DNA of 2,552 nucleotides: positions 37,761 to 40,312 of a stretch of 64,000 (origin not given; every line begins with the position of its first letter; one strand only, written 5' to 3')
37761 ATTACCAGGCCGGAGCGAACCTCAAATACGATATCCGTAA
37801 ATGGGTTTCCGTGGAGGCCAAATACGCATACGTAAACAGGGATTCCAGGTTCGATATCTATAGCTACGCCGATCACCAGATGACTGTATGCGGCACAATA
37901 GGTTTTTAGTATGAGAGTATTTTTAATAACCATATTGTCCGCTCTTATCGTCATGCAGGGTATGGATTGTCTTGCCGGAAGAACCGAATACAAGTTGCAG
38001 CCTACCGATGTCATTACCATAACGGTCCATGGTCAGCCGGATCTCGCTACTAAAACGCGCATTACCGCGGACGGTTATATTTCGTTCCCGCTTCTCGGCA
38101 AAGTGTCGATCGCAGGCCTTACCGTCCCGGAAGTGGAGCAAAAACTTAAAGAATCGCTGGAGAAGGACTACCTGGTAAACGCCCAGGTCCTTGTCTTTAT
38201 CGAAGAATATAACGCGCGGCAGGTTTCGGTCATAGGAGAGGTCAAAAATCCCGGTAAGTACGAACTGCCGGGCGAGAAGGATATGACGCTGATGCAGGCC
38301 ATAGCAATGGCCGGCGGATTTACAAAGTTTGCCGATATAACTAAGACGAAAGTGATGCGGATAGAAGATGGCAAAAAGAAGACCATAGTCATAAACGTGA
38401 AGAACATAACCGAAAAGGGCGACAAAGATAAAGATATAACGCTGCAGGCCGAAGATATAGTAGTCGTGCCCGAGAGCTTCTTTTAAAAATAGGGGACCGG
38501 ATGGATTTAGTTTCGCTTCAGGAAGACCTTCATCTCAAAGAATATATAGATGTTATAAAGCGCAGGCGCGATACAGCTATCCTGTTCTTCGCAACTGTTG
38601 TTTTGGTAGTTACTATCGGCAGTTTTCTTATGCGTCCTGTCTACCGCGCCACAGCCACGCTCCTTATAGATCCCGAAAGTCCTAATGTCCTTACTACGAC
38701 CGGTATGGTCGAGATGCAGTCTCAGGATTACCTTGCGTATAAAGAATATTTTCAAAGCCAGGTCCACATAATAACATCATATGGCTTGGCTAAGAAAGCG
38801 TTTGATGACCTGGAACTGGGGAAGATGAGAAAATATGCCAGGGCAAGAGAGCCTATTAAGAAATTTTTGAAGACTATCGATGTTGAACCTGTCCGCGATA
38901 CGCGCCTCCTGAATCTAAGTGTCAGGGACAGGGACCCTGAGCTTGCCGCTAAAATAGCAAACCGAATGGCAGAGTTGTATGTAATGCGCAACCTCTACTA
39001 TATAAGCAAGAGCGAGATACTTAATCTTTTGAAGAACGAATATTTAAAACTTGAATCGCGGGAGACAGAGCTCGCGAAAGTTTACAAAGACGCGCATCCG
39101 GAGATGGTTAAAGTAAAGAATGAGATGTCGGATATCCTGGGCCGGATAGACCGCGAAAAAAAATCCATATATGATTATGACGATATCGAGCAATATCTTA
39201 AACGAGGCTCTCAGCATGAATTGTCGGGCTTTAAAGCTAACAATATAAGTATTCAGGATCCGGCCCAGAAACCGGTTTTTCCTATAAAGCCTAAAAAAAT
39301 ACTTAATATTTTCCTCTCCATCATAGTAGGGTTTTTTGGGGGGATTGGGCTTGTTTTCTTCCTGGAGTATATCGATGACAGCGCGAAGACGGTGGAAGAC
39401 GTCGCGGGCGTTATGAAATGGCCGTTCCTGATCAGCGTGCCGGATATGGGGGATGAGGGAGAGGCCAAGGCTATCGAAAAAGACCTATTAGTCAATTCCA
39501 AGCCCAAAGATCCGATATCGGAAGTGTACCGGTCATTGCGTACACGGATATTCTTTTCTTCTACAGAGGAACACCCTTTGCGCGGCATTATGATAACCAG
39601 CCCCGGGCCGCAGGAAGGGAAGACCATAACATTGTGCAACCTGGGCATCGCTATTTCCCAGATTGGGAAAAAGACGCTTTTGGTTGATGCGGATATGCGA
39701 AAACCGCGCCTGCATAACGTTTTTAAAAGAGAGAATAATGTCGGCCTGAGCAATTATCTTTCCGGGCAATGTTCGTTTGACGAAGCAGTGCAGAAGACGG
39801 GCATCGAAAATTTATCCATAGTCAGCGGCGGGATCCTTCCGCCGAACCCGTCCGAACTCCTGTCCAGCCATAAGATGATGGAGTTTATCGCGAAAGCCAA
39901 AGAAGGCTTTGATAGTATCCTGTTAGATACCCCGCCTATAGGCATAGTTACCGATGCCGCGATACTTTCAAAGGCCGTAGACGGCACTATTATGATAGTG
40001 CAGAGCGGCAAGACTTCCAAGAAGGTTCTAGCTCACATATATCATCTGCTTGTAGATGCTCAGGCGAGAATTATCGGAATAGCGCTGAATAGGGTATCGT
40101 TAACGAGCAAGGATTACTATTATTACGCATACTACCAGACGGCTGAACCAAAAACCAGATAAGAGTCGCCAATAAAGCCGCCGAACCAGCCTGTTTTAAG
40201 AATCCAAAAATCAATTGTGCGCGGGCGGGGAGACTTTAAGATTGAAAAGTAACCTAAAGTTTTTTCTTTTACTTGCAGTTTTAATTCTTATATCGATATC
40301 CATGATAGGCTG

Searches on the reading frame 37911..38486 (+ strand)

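Call 11: search_protein_families(library=pfam, proteins=[window:37911-38486:+], max_evalue=0.001)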
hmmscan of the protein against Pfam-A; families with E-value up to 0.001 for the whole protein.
window:37911-38486:+ (191 aa): 3 families
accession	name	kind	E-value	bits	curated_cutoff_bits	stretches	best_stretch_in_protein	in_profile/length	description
PF02563.21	Poly_export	-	1.3e-22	80.2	28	1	25-97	5-76/77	Polysaccharide biosynthesis/export protein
PF22461.2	SLBB_2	-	6.6e-13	49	27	1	104-186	2-79/79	SLBB domain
PF10531.15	SLBB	-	5.6e-12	45.7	27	1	105-154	2-49/55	SLBB domain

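Call 58: search_protein_families(library=ncbifam, proteins=[window:37911-38486:+], max_evalue=0.0001)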
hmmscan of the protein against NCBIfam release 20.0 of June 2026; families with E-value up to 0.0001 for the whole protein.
window:37911-38486:+ (191 aa): 4 families
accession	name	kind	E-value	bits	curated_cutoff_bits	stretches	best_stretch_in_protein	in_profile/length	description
TIGR03028.1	EpsE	equivalog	2e-36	125.5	262.65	1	26-186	1-159/239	polysaccharide export protein EpsE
TIGR03027.2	pepcterm_export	equivalog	7.9e-34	116.8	180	1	26-191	2-169/169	XrtA/PEP-CTERM system exopolysaccharide export protein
NF041843.1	EpsY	equivalog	6.7e-28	97.3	320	1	25-186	51-210/211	exopolysaccharide export protein EpsY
NF011658.0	PRK15078.1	subfamily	4.7e-22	78.3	333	1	24-188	82-251/380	polysaccharide export protein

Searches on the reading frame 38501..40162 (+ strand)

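Call 11: search_protein_families(library=pfam, proteins=[window:38501-40162:+], max_evalue=0.001)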
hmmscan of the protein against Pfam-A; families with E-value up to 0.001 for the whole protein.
window:38501-40162:+ (553 aa): 5 families
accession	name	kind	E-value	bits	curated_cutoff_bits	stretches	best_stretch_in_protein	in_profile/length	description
PF13614.12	AAA_31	-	2.3e-11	44.4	27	1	373-521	14-168/177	AAA domain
PF13807.11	GNVR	-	1.1e-08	35.3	27.7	1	243-287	35-79/82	G-rich domain on putative tyrosine kinase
PF01656.29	CbiA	-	2.1e-07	31.4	25.4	1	363-534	1-85/125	CobQ/CobB/MinD/ParA nucleotide binding domain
PF02706.20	Wzz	-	5.3e-07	30.3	25.5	1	9-104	2-91/91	Chain length determinant protein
PF10609.15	ParA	-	0.00038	20.4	27.1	0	373-534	16-177/246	NUBPL iron-transfer P-loop NTPase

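Call 58: search_protein_families(library=ncbifam, proteins=[window:38501-40162:+], max_evalue=0.0001)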
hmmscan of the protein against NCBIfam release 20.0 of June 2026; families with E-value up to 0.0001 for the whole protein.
window:38501-40162:+ (553 aa): 11 families
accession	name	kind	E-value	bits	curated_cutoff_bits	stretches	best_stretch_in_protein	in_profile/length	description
TIGR01007.1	eps_fam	subfamily_domain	3.8e-60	202.9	108.05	1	341-545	1-203/204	polysaccharide biosynthesis tyrosine autokinase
NF007350.0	PRK09841.1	equivalog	2.2e-51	174.8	1248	1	329-545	501-716/726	tyrosine-protein kinase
NF008568.0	PRK11519.1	equivalog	2.9e-51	174.5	1068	1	247-546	405-712/720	tyrosine-protein kinase Wzc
TIGR01005.1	eps_transp_fam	subfamily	4.9e-46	157.3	411.7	2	331-544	518-731/754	exopolysaccharide transport protein family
TIGR03029.1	EpsG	equivalog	1.6e-38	132.4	313.8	1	323-530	67-273/274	chain length determinant protein tyrosine kinase EpsG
TIGR03018.1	pepcterm_TyrKin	hypoth_equivalog_domain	3.4e-37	127.8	230.65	1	330-516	2-195/207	XrtA-associated tyrosine autokinase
TIGR03017.1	EpsF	equivalog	6.3e-31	107.6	422.75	2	11-165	2-162/444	chain length determinant protein EpsF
TIGR01006.1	polys_exp_MPA1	subfamily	1.3e-17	64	296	2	14-160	12-144/226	CspC family polysaccharide chain length determinant protein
TIGR03007.1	pepcterm_ChnLen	equivalog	3.5e-17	61.8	278.85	2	195-328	340-475/498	XrtA system polysaccharide chain length determinant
TIGR01969.1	minD_arch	subfamily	1e-16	60.9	201.75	1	363-537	3-175/251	cell division ATPase MinD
TIGR01968.1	minD_bact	equivalog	2e-10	40.5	212.9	1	363-500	4-141/261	septum site-determining protein MinD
